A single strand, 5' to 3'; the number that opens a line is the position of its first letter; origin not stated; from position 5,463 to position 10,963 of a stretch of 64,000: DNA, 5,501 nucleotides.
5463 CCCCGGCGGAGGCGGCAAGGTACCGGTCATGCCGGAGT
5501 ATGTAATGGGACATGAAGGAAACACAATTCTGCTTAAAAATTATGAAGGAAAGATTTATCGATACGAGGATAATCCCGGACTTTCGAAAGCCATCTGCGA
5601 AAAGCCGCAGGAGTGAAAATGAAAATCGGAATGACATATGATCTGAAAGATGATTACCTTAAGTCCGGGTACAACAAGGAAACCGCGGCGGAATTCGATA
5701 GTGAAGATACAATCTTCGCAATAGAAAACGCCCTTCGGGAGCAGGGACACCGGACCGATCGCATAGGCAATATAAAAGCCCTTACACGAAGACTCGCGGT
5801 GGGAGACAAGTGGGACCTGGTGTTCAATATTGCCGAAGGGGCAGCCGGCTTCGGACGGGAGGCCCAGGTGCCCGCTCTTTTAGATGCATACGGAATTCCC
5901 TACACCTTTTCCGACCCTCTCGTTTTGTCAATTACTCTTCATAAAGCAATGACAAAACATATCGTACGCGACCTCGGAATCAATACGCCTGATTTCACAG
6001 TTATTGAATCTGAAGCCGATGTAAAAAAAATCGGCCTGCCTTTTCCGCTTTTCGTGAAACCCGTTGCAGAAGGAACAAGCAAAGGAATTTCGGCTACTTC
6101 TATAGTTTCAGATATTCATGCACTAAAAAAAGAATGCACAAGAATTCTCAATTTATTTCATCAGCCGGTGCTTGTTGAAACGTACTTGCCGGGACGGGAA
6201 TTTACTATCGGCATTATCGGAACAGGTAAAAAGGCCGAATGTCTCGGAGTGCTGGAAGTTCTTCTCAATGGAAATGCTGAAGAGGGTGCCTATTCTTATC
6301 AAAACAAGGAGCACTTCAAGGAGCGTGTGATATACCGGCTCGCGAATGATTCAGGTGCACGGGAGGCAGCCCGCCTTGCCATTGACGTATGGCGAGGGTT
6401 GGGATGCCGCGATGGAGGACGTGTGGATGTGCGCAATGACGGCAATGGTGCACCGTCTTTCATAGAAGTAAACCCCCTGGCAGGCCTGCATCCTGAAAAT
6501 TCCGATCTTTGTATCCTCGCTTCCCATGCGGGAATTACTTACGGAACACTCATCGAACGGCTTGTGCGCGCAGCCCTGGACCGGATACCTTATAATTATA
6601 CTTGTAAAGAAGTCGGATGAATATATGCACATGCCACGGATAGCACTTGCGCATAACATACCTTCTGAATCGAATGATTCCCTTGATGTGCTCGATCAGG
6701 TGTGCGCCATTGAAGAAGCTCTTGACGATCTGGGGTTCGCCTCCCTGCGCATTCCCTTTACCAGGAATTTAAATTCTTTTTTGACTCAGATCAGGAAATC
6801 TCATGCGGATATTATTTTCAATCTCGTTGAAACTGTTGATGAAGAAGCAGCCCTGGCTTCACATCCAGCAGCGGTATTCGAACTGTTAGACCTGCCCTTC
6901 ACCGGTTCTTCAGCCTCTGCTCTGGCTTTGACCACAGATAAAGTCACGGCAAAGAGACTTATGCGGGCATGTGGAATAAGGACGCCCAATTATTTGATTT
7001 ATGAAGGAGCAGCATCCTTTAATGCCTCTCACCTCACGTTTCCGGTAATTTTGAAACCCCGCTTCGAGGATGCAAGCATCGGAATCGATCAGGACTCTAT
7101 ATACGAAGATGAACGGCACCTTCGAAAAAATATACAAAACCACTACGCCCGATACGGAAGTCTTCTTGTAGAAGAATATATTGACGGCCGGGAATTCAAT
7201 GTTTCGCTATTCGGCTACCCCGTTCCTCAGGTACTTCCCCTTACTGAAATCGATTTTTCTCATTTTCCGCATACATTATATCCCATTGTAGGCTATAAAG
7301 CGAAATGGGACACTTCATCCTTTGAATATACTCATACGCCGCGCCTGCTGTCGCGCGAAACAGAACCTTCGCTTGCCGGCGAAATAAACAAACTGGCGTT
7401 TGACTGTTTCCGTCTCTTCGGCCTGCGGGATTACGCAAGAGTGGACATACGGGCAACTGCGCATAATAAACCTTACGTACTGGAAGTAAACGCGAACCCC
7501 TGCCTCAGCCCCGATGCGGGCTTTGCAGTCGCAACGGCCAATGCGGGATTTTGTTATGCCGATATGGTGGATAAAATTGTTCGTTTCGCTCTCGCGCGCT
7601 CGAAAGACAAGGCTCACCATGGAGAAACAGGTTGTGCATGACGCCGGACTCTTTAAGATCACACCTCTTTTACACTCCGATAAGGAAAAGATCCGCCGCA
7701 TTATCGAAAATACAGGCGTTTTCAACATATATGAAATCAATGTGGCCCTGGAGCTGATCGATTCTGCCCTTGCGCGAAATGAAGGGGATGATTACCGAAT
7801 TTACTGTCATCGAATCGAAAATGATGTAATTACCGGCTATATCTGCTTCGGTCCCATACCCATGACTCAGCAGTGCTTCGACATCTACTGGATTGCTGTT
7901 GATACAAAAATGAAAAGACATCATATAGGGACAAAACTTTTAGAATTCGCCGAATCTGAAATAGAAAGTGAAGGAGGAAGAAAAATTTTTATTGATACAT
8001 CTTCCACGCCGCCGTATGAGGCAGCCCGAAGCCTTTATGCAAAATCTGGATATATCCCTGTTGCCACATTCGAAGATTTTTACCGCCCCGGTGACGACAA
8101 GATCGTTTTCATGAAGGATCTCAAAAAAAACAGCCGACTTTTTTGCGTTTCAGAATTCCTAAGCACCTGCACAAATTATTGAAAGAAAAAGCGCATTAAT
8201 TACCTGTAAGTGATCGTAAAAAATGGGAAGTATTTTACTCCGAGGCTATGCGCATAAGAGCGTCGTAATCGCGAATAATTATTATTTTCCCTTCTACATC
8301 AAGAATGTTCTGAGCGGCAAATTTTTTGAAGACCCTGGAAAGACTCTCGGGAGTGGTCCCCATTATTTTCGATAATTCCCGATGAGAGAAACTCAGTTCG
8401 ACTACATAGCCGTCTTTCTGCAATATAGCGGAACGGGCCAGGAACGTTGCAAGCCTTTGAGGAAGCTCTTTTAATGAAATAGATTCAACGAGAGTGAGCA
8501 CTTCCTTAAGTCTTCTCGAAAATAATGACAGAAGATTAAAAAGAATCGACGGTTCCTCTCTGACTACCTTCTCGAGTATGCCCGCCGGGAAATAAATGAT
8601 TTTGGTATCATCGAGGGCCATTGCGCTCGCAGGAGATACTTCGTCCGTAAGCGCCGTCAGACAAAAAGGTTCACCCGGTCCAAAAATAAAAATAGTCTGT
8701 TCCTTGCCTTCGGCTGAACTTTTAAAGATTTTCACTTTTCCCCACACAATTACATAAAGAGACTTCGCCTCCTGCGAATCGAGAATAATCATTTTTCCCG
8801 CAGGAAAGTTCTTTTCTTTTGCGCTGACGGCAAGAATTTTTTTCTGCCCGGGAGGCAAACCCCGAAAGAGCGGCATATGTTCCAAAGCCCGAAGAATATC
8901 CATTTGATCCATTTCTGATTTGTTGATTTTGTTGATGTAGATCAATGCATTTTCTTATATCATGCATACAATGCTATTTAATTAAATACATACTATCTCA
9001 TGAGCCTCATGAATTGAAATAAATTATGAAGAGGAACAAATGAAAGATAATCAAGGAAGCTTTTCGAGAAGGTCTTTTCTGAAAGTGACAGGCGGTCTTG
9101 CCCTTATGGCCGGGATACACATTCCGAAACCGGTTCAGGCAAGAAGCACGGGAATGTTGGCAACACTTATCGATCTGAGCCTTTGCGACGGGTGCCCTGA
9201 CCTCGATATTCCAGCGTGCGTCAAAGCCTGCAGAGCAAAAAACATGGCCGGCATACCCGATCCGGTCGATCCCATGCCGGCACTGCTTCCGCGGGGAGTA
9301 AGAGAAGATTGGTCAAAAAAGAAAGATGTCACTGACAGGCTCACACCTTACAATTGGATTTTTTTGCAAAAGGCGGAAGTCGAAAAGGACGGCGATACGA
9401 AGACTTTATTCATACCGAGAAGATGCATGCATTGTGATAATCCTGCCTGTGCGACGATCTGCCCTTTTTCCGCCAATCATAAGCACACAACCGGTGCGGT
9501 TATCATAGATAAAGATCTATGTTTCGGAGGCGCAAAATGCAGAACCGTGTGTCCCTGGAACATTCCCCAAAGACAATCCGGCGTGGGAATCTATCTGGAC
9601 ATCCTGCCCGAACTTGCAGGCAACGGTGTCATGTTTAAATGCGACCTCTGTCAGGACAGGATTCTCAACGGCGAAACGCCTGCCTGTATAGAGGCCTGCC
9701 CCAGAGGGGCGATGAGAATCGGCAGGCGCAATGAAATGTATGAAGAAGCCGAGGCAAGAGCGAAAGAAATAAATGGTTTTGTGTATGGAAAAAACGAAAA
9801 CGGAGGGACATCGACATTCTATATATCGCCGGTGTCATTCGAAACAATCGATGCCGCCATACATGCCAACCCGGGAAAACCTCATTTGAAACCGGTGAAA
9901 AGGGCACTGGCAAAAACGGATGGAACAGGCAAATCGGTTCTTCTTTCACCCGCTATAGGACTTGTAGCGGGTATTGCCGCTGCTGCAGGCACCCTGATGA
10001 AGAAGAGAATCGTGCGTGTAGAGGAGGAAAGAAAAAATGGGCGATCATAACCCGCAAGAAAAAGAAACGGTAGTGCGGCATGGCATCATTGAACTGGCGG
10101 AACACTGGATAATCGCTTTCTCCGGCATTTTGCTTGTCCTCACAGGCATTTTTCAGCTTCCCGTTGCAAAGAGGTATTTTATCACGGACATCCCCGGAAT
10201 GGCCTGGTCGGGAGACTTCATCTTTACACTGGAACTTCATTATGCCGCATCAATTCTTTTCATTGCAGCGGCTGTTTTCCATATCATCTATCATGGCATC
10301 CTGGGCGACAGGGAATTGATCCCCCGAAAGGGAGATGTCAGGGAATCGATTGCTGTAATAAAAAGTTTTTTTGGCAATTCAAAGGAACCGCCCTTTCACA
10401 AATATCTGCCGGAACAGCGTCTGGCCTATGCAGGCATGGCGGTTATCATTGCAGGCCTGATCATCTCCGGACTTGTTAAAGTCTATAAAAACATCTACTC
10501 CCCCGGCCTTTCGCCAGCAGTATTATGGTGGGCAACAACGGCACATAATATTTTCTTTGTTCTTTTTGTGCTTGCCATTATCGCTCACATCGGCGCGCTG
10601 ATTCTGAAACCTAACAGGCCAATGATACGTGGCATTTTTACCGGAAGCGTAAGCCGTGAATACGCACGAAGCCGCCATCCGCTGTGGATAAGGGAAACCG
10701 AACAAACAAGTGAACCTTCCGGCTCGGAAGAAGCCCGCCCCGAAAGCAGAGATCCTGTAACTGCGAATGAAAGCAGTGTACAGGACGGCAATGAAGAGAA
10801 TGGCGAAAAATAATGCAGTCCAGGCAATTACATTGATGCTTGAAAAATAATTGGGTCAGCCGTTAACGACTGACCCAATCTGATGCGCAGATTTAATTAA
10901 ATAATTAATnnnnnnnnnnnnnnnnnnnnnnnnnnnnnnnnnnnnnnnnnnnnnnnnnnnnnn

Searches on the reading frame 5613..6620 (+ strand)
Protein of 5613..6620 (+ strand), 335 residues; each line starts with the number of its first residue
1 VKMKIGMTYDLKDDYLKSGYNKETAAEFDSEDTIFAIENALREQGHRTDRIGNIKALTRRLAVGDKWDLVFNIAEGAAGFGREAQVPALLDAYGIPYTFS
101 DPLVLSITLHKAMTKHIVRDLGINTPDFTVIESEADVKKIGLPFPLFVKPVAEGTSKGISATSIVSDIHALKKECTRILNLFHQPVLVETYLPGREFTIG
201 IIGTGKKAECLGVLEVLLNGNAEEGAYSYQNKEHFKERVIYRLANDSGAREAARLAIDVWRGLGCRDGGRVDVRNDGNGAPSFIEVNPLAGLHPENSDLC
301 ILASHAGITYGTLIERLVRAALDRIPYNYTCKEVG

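Call 10: search_protein_families(library=pfam, proteins=[window:5613-6620:+], max_evalue=0.001)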
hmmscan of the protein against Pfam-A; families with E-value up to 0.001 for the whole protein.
window:5613-6620:+ (335 aa): 2 families
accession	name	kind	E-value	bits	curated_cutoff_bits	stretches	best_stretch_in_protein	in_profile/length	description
PF07478.18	Dala_Dala_lig_C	-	2.6e-24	86.3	24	1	118-318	2-203/204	D-ala D-ala ligase C-terminus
PF02655.19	ATP-grasp_3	-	0.0002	21.9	23.2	1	111-288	4-155/160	ATP-grasp domain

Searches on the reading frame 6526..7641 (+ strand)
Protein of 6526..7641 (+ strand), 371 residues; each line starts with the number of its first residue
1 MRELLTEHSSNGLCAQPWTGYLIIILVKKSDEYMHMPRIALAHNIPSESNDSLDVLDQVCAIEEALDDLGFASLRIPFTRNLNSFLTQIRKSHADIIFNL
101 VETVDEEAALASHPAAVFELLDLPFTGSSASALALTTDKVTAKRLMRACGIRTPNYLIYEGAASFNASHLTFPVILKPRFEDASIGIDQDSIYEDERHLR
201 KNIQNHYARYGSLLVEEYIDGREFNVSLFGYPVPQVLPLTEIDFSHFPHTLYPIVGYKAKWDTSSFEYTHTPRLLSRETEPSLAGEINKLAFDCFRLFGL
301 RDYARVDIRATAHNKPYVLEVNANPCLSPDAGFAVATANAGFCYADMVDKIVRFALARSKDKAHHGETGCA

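Call 10: search_protein_families(library=pfam, proteins=[window:6526-7641:+], max_evalue=0.001)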
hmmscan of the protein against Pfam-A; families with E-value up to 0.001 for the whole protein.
window:6526-7641:+ (371 aa): 4 families
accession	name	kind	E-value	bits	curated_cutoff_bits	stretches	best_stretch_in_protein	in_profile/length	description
PF07478.18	Dala_Dala_lig_C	-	8.3e-23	81.4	24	1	147-352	3-203/204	D-ala D-ala ligase C-terminus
PF13535.11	ATP-grasp_4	-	3.6e-05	23.9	27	1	171-229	2-71/160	ATP-grasp domain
PF02655.19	ATP-grasp_3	-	5.8e-05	23.7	23.2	1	138-323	3-155/160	ATP-grasp domain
PF08443.16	RimK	-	0.00019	21.5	21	0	282-327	126-169/188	RimK-like ATP-grasp domain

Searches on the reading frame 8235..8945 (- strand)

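Call 68: search_protein_families(library=pfam, proteins=[window:8235-8945:-], max_evalue=0.0001)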
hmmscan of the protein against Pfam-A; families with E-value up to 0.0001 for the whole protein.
window:8235-8945:- (236 aa): 2 families
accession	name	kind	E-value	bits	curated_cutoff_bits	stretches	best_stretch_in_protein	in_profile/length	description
PF00027.35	cNMP_binding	-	7.7e-17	61.5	27.5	1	45-130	2-88/89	Cyclic nucleotide-binding domain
PF13545.12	HTH_Crp_2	-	1.4e-15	57.4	27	1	163-233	1-70/70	Crp-like helix-turn-helix domain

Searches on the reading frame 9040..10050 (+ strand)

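Call 10: search_protein_families(library=pfam, proteins=[window:9040-10050:+], max_evalue=0.001)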
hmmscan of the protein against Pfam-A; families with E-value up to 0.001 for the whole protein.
window:9040-10050:+ (336 aa): 4 families
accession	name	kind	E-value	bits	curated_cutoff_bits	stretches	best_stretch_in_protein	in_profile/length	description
PF13247.11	Fer4_11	-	2.4e-22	79.4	26.2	1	121-230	2-100/100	4Fe-4S dicluster domain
PF12838.12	Fer4_7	-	1.2e-16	61.4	27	1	49-145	2-52/52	4Fe-4S dicluster domain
PF13237.11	Fer4_10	-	3.5e-11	43.3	25.5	1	154-221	2-53/53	4Fe-4S dicluster domain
PF13187.11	Fer4_9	-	4.7e-05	23.8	27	0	128-174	1-50/52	4Fe-4S dicluster domain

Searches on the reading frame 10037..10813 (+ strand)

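Call 68: search_protein_families(library=pfam, proteins=[window:10037-10813:+], max_evalue=0.0001)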
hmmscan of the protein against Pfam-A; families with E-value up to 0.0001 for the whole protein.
window:10037-10813:+ (258 aa): 1 family
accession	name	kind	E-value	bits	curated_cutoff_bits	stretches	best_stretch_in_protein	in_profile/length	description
PF01292.26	Ni_hydr_CYTB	-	1.1e-18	68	30.1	1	15-203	2-179/179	Prokaryotic cytochrome b561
